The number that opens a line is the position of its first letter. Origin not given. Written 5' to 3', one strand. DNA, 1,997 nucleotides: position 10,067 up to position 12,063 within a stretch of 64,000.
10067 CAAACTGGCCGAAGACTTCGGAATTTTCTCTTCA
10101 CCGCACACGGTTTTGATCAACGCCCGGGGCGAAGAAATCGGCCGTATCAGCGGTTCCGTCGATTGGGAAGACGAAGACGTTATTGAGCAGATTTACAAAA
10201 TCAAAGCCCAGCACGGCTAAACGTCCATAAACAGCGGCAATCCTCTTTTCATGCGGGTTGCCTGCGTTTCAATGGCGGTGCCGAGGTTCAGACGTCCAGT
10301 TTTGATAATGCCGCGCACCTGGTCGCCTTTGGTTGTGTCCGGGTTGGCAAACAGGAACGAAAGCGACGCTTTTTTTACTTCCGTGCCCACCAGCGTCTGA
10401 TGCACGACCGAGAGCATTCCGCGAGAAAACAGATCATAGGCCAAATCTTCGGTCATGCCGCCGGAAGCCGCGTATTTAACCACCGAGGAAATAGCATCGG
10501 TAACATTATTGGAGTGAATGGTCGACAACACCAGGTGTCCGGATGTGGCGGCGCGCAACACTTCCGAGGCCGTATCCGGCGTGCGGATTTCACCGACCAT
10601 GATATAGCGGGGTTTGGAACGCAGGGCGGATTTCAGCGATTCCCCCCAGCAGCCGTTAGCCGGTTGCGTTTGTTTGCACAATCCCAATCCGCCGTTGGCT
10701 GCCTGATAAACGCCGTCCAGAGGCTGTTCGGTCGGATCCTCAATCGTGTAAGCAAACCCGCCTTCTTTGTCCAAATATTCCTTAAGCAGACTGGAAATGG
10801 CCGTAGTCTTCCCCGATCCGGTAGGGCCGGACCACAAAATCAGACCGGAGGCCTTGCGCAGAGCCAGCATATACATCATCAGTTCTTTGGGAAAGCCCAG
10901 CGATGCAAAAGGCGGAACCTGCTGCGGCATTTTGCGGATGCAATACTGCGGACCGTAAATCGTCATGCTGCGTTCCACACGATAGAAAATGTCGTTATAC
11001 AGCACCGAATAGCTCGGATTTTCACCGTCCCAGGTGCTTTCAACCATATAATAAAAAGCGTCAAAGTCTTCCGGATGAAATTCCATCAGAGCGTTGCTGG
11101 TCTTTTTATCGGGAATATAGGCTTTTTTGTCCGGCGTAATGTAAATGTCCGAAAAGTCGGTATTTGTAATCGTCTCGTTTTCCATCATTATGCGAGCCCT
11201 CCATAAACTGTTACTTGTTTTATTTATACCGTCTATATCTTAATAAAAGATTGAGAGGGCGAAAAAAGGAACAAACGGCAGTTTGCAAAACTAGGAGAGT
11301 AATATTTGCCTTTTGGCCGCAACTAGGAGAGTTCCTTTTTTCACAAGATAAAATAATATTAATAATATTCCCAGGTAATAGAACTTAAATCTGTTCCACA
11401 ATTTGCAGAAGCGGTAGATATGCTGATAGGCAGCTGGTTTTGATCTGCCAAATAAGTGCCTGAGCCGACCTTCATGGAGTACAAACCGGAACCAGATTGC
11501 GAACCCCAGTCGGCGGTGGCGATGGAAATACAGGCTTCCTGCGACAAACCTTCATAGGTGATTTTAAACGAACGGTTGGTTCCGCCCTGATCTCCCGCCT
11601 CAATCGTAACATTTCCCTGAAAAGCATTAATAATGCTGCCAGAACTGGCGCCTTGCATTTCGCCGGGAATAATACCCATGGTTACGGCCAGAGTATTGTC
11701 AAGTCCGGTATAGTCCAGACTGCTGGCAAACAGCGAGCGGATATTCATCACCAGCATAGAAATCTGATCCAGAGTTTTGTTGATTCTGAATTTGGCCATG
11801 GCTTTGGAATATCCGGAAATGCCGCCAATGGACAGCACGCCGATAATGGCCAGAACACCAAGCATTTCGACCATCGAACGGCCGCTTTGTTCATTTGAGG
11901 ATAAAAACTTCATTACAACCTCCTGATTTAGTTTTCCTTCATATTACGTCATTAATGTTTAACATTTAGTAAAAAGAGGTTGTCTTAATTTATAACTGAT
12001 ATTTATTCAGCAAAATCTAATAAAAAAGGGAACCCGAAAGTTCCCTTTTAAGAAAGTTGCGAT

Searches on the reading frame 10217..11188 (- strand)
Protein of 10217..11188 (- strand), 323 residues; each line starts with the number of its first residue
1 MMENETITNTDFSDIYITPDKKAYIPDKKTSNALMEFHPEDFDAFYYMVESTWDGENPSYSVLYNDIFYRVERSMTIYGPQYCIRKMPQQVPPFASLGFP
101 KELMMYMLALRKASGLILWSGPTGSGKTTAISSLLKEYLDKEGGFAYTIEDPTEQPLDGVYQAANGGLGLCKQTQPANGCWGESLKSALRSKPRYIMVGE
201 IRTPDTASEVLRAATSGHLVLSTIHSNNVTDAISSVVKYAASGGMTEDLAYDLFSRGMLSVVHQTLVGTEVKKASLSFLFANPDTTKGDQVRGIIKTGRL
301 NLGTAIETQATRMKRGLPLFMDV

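Call 11: search_protein_families(library=pfam, proteins=[window:10217-11188:-], max_evalue=0.01)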
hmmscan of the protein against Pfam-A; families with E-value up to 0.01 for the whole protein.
window:10217-11188:- (323 aa): 4 families
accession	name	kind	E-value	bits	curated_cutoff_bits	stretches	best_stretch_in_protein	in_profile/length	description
PF00437.27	T2SSE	-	4e-32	111.7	24.9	1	69-267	94-278/370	Type II/IV secretion system protein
PF13191.12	AAA_16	-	0.00038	21.4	32.6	1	114-221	24-136/167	AAA ATPase domain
PF13401.12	AAA_22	-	0.0013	19.5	27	1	113-197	4-89/130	AAA domain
PF20720.3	nSTAND3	-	0.0039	17.3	27.2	1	113-152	16-54/155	Novel STAND NTPase 3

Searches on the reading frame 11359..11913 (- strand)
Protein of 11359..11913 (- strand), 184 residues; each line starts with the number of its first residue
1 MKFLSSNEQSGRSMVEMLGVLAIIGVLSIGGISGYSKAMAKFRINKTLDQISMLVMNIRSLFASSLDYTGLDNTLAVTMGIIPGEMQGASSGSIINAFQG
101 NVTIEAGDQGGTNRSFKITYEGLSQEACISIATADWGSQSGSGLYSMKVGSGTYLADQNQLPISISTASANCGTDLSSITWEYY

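Call 11: search_protein_families(library=pfam, proteins=[window:11359-11913:-], max_evalue=0.01)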
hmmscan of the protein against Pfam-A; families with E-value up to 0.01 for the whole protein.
window:11359-11913:- (184 aa): 2 families
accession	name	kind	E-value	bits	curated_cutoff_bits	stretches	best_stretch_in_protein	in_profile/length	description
PF08805.16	PilS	-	9.8e-24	84.4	22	1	44-174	4-127/138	PilS N terminal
PF05307.16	Bundlin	-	4.8e-14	53.3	22.3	1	43-174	8-135/151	Bundlin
